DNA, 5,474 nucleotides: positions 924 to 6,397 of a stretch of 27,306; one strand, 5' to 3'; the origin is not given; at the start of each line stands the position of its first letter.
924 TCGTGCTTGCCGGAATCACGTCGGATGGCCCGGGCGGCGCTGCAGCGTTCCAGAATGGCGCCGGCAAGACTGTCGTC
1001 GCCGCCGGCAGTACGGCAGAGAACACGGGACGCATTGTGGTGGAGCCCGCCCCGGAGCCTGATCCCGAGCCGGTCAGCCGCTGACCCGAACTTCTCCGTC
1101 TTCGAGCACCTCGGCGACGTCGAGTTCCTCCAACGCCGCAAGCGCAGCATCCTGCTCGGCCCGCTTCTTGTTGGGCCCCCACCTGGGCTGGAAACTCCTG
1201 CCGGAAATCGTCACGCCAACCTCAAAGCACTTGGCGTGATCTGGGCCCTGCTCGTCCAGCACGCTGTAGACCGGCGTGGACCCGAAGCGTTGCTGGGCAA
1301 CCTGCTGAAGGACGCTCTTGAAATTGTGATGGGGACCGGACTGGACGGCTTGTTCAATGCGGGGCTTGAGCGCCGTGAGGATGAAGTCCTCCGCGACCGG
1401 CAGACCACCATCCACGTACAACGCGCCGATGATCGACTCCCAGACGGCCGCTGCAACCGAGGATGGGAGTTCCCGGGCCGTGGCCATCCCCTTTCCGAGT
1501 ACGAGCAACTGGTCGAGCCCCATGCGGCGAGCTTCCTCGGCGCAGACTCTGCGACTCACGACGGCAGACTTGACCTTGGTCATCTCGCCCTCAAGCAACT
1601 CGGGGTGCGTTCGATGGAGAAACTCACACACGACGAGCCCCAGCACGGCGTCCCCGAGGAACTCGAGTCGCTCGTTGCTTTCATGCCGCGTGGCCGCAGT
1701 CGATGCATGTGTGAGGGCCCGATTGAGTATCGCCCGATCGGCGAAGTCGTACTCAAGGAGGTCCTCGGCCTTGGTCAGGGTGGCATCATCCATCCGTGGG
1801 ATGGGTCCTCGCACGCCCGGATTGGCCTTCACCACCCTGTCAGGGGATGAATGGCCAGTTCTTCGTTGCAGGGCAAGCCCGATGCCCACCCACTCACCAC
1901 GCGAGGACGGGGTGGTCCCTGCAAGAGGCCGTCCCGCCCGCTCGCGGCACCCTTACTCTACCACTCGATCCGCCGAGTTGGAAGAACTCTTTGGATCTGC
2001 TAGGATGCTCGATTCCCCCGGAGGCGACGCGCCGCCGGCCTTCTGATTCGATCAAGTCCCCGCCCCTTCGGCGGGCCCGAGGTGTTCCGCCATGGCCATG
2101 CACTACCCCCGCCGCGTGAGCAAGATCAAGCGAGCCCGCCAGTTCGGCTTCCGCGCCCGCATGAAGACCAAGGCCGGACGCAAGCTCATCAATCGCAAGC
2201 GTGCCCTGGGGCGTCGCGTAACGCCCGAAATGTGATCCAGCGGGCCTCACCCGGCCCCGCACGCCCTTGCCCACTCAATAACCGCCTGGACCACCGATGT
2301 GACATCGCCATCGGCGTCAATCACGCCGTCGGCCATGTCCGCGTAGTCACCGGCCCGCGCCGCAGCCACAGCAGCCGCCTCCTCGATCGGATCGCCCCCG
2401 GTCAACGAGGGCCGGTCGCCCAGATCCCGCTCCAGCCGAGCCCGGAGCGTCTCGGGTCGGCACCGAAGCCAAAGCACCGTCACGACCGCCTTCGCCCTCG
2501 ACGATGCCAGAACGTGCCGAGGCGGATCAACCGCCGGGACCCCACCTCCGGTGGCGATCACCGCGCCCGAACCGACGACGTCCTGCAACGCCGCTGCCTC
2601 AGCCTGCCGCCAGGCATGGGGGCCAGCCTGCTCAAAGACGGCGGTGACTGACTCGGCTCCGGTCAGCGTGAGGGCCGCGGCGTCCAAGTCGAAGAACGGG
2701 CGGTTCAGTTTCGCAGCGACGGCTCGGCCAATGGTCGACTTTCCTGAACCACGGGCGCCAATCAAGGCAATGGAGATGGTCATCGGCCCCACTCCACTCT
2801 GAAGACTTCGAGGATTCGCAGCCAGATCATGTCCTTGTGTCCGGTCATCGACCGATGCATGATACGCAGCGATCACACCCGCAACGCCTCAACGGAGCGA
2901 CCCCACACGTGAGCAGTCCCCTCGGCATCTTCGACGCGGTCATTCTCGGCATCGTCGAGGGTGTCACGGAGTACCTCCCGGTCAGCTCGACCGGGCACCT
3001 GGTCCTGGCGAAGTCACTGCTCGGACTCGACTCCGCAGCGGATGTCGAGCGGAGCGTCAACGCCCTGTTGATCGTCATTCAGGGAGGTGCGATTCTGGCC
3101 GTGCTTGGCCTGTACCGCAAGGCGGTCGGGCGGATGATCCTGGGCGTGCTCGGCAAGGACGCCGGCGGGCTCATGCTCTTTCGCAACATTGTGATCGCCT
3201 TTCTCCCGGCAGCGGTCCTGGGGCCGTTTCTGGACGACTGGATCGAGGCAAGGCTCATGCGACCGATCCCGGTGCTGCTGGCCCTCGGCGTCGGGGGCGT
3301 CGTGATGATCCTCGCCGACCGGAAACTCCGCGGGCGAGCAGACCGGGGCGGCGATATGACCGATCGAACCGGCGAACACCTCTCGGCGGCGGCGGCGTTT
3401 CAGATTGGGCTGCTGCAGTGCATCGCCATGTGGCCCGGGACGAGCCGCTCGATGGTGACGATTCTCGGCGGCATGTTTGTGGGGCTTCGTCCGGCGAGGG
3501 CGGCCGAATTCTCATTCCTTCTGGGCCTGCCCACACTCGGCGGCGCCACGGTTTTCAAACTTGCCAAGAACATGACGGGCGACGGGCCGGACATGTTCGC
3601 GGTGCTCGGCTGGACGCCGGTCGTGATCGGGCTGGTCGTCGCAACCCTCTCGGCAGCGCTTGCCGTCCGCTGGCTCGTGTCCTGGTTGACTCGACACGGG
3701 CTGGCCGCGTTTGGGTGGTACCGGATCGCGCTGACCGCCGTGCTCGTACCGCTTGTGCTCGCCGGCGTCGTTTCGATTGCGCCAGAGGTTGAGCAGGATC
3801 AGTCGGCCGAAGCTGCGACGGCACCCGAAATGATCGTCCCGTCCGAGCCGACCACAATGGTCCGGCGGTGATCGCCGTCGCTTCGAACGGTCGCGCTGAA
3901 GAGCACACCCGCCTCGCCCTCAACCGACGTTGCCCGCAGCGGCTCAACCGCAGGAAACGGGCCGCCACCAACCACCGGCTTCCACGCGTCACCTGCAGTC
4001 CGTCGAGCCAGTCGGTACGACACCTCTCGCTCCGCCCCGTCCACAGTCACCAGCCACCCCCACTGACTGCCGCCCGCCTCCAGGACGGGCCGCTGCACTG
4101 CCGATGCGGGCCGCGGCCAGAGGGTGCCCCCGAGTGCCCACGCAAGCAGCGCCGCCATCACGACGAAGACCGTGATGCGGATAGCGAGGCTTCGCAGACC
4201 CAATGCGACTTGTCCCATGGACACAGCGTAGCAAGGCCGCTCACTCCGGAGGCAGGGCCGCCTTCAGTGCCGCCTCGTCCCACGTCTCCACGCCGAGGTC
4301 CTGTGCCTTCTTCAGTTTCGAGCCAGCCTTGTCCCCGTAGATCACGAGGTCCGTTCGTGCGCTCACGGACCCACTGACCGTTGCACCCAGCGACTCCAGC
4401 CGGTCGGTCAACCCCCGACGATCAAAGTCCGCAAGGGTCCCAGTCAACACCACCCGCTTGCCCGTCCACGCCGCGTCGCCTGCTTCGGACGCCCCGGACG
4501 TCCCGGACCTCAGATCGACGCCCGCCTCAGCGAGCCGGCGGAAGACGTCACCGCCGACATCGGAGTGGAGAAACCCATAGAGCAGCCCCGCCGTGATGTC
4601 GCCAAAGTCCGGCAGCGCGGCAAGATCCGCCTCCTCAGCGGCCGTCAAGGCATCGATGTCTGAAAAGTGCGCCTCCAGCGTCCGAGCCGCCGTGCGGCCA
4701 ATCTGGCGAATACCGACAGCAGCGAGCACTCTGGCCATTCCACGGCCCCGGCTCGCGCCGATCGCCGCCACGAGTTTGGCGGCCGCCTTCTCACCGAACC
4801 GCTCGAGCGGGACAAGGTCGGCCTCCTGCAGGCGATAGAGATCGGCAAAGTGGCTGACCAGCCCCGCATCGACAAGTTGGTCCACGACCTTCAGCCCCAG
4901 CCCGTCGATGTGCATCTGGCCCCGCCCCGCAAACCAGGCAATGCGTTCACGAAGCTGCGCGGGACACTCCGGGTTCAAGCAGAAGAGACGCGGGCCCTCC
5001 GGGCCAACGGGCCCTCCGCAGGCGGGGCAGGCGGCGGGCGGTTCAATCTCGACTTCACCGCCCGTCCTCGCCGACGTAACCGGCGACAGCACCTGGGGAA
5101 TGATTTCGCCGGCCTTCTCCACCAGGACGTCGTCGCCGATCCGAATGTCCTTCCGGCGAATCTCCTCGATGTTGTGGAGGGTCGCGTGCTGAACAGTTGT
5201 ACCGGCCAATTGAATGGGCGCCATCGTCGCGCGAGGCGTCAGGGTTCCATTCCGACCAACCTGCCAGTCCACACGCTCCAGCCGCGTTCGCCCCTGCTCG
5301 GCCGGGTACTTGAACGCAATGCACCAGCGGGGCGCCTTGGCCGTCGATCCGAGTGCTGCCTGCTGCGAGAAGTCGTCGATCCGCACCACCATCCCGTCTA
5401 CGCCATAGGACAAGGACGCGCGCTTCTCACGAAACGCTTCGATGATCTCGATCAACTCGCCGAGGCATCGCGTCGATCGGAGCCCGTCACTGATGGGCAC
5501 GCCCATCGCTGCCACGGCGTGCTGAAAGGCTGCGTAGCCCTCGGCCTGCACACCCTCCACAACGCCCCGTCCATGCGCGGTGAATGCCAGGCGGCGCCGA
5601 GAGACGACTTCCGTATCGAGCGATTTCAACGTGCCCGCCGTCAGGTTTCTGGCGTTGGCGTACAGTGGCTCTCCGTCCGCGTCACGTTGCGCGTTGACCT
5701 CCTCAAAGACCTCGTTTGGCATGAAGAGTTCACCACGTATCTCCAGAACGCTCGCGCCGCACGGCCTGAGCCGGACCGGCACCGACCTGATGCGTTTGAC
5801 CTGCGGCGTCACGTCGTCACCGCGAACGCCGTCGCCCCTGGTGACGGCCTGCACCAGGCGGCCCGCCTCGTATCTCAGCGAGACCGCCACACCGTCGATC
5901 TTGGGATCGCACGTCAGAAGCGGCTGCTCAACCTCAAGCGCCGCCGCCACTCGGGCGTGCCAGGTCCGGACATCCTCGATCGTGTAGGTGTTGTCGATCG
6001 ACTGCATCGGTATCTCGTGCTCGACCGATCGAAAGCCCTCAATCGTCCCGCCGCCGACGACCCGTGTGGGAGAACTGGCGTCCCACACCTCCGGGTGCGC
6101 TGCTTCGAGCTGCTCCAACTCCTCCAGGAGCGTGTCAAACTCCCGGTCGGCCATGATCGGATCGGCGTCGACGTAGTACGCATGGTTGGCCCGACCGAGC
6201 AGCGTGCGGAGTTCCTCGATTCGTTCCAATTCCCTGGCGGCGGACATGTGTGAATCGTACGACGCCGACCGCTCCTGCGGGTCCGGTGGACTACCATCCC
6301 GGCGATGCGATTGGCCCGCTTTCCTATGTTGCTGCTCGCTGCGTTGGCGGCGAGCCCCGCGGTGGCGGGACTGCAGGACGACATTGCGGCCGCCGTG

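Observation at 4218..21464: Pervasive leaderless gene architecture (TAnnnT-N6/7-ATG)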

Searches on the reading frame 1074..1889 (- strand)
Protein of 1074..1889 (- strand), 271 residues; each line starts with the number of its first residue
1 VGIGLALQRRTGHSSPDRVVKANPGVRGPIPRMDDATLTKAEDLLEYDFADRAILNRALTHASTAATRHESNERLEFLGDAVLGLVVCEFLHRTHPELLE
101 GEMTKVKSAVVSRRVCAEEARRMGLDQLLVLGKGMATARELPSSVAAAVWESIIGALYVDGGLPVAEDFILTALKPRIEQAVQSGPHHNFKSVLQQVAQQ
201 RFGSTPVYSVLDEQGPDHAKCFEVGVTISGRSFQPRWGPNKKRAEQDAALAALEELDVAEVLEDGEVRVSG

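Call 5: search_protein_families(library=pfam, proteins=[window:1074-1889:-])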
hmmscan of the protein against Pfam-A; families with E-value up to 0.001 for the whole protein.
window:1074-1889:- (271 aa): 5 families
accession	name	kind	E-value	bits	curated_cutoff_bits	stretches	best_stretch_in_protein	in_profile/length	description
PF14622.11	Ribonucleas_3_3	-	2.5e-28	99.3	35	1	51-175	1-125/128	Ribonuclease-III-like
PF00636.31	Ribonuclease_3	-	7.4e-21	75.3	27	1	73-162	1-102/102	Ribonuclease III domain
PF00035.32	dsrm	-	5.7e-16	59.3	23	1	191-256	2-66/66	Double-stranded RNA binding motif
PF22935.1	RM44_endonuclase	-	0.00017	22.1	27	1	49-155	32-137/139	Large ribosomal subunit protein mL44, endonuclease domain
PF14709.13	DND1_DSRM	-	0.00023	21.8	25.7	1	191-257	4-80/80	double strand RNA binding domain from DEAD END PROTEIN 1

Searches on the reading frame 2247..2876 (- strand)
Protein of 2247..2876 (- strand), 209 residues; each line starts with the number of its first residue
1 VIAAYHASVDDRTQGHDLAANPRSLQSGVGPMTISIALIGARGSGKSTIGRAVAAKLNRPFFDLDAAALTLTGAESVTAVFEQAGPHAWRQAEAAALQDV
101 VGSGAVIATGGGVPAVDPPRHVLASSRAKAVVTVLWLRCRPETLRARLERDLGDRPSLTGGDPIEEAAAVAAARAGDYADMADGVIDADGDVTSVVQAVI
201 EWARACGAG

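Call 5: search_protein_families(library=pfam, proteins=[window:2247-2876:-])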
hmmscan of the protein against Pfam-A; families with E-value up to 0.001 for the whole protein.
window:2247-2876:- (209 aa): 4 families
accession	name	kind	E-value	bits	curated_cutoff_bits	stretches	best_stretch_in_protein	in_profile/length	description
PF01202.28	SKI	-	2.7e-29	102.8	22.1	1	42-202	1-157/159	Shikimate kinase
PF13238.12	AAA_18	-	2e-06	28.7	29.4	1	36-151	1-111/128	AAA domain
PF00004.35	AAA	-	3.4e-06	28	21.2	1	37-87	2-56/131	ATPase family associated with various cellular activities (AAA)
PF13671.12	AAA_33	-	0.00081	20.1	27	0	36-149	2-116/143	AAA domain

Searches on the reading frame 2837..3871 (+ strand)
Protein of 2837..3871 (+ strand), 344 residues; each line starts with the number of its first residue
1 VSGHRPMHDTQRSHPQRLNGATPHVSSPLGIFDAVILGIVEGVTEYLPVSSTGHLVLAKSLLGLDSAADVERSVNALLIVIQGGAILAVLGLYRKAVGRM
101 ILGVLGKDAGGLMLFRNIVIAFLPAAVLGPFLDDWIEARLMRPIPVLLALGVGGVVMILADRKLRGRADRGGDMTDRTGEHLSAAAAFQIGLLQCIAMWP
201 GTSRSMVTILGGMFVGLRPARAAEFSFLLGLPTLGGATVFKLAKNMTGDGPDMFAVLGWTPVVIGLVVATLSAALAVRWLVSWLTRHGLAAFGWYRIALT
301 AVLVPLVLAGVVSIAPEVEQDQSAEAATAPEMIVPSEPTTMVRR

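Call 5: search_protein_families(library=pfam, proteins=[window:2837-3871:+])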
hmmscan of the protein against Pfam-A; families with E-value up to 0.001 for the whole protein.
window:2837-3871:+ (344 aa): 1 family
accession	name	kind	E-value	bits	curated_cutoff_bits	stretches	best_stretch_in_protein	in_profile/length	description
PF02673.24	BacA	-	7e-70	236.1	33.4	1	34-301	1-256/257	Bacitracin resistance protein BacA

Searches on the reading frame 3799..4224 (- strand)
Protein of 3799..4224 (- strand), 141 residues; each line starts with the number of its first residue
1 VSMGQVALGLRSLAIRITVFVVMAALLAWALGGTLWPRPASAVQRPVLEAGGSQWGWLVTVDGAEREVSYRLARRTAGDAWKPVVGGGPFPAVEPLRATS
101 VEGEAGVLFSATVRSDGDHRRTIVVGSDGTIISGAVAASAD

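Call 5: search_protein_families(library=pfam, proteins=[window:3799-4224:-])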
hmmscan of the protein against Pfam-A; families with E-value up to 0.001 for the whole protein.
window:3799-4224:- (141 aa): 0 families

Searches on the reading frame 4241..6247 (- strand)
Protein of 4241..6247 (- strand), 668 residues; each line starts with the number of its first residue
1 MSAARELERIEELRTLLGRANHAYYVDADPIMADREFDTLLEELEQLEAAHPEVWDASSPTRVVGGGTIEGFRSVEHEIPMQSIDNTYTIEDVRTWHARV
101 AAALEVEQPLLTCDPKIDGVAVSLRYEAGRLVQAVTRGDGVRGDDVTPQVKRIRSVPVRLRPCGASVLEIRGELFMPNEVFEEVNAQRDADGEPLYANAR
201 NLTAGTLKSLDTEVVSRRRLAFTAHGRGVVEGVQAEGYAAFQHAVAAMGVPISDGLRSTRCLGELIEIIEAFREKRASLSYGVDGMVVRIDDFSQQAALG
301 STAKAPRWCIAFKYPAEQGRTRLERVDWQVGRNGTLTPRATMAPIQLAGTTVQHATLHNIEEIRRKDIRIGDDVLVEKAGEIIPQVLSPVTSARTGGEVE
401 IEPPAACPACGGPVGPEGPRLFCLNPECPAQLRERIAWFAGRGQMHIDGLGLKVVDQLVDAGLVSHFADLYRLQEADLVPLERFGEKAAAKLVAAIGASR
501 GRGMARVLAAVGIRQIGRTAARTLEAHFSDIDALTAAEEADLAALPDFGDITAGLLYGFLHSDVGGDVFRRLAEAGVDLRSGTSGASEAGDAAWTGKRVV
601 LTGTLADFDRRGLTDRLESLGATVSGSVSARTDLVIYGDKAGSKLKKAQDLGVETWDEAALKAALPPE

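Call 5: search_protein_families(library=pfam, proteins=[window:4241-6247:-])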
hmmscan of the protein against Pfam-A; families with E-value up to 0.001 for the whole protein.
window:4241-6247:- (668 aa): 6 families
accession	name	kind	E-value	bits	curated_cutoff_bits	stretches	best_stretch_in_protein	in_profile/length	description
PF01653.23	DNA_ligase_aden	-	1.4e-75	254.6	27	1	71-317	3-253/253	NAD-dependent DNA ligase adenylation domain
PF03120.22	DNA_ligase_OB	-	1.9e-32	111.4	32.9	1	321-397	2-78/79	NAD-dependent DNA ligase OB-fold domain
PF12826.13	HHH_2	-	1.9e-13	50.8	27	1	506-562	1-57/64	Helix-hairpin-helix motif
PF14520.12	HHH_5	-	2.4e-09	38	27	1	512-556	6-51/57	Helix-hairpin-helix domain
PF00533.33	BRCT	-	1.9e-08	34.9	21.3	1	596-659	8-72/78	BRCA1 C Terminus (BRCT) domain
PF22745.1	Nlig-Ia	-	1.9e-06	28.8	27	1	7-55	3-51/92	DNA ligase-like, N-terminal NAD+-binding domain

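Call 15: find_related_loci(query=window:4241-6247:-, collection=genome_contigs, flank=10000)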
Query window:4241-6247:- (668 aa) in genome_contigs; peptide patterns used: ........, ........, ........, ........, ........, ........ (x = any residue, [..] = any of these).
167 stretches matched a pattern; 121 encode a relative of the query (tblastn E <= 1e-3); the best 80 are kept; 80 distinct loci.
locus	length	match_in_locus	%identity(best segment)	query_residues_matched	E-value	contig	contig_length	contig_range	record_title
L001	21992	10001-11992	81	1-668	0e+0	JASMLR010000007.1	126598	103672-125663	MAG: Phycisphaerales bacterium isolate Arabian9_MAG_45 NODE_7_length_126598_cov_9.593680, whole genome shotgun sequence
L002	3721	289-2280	79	1-667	0e+0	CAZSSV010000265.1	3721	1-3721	MAG TPA_asm: uncultured Isosphaeraceae bacterium isolate SRP167671_co2_73 genome assembly, contig: NODE_27355_length_372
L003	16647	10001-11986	71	1-665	0e+0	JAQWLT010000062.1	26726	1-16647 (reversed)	MAG: Phycisphaerales bacterium isolate cluster2_bin.133 k141_4700454, whole genome shotgun sequence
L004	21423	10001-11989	72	1-665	0e+0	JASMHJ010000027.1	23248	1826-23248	MAG: Phycisphaerales bacterium isolate ETNP7_MAG_7 NODE_27_length_23248_cov_7.452203, whole genome shotgun sequence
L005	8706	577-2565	72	1-665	0e+0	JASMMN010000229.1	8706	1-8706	MAG: Phycisphaerales bacterium isolate Arabian9_MAG_66 c_000001633053, whole genome shotgun sequence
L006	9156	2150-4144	71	1-668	0e+0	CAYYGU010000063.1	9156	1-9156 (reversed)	MAG TPA_asm: uncultured Isosphaeraceae bacterium isolate SRP260945_co1_86 genome assembly, contig: NODE_13576_length_915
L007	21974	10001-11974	71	1-661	0e+0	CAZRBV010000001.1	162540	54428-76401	MAG TPA_asm: uncultured Isosphaeraceae bacterium isolate SRP077602_co5_120 genome assembly, contig: NODE_183_length_1625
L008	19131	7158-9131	69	1-661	0e+0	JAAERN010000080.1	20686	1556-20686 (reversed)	MAG: Planctomycetota bacterium isolate Nau_6 NauG_CONTIG1475367, whole genome shotgun sequence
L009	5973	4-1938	68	19-665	0e+0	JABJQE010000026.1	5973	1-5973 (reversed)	MAG: Phycisphaerae bacterium isolate SI075_bin83 k141_191297, whole genome shotgun sequence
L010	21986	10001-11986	71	1-665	0e+0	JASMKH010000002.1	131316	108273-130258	MAG: Phycisphaerales bacterium isolate Arabian9_MAG_11 NODE_2_length_131316_cov_11.408971, whole genome shotgun sequence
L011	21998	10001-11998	70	1-668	0e+0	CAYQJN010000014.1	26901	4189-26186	MAG TPA_asm: uncultured Isosphaeraceae bacterium isolate binchicken_co141_465 genome assembly, contig: NODE_7976_length_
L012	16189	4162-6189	60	1-665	0e+0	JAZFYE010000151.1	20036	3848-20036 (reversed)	MAG: Phycisphaerales bacterium isolate MT5bin.16 MT5bin.16_151, whole genome shotgun sequence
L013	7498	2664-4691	59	1-665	0e+0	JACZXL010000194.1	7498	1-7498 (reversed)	MAG: Planctomycetota bacterium isolate B23T1B5 B23T1B5_NODE14782, whole genome shotgun sequence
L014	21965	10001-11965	58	1-665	0e+0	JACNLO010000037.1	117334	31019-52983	MAG: Planctomycetota bacterium isolate NIOZ-UU85 NIOZ-UU_NODE_95_length_117334_cov_13.9883, whole genome shotgun sequenc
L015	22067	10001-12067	59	1-668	0e+0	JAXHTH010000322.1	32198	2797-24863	MAG: Planctomycetota bacterium isolate MAG19_tar_biofilm MAG19_322, whole genome shotgun sequence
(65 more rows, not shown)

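Call 43: find_encoding_contigs(protein=window:4241-6247:-, flank=10000, max_places=6)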
Protein window:4241-6247:- (668 aa): 2 contigs read that carry it; 2 places shown.
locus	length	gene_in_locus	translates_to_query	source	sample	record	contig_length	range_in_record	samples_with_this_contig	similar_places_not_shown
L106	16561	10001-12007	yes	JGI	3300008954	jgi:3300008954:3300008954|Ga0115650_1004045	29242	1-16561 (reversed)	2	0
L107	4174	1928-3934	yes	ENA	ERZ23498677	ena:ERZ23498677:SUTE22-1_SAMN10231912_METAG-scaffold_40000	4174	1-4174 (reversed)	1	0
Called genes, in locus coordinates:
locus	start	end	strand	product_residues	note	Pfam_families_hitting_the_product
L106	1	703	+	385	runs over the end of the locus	PF00155:Aminotran_1_2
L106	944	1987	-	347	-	PF00534:Glycos_transf_1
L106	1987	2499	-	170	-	PF01643:Acyl-ACP_TE, PF13279:4HBT_2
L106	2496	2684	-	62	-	PF06155:GBBH-like_N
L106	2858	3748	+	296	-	PF00215:OMPdecase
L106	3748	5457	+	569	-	PF13416:SBP_bac_8, PF13343:SBP_bac_6, PF13531:SBP_bac_11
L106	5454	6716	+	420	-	PF00994:MoCF_biosynth, PF02464:CinA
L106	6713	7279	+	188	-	PF01288:HPPK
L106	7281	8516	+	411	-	PF00578:AhpC-TSA, PF08534:Redoxin, PF00085:Thioredoxin, PF13098:Thioredoxin_2, PF13905:Thioredoxin_8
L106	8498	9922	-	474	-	PF02113:Peptidase_S13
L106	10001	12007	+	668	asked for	PF22745:Nlig-Ia, PF01653:DNA_ligase_aden, PF03120:OB_DNA_ligase, PF14520:HHH_5 (faint), PF12826:HHH_2, PF00533:BRCT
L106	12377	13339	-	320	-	PF02673:BacA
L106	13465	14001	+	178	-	PF00004:AAA (weak), PF13238:AAA_18 (weak), PF01202:SKI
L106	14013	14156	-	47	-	PF00468:Ribosomal_L34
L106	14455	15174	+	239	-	PF14622:Ribonucleas_3_3, PF00636:Ribonuclease_3, PF00035:dsrm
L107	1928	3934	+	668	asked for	PF22745:Nlig-Ia, PF01653:DNA_ligase_aden, PF03120:OB_DNA_ligase, PF14520:HHH_5 (faint), PF12826:HHH_2, PF00533:BRCT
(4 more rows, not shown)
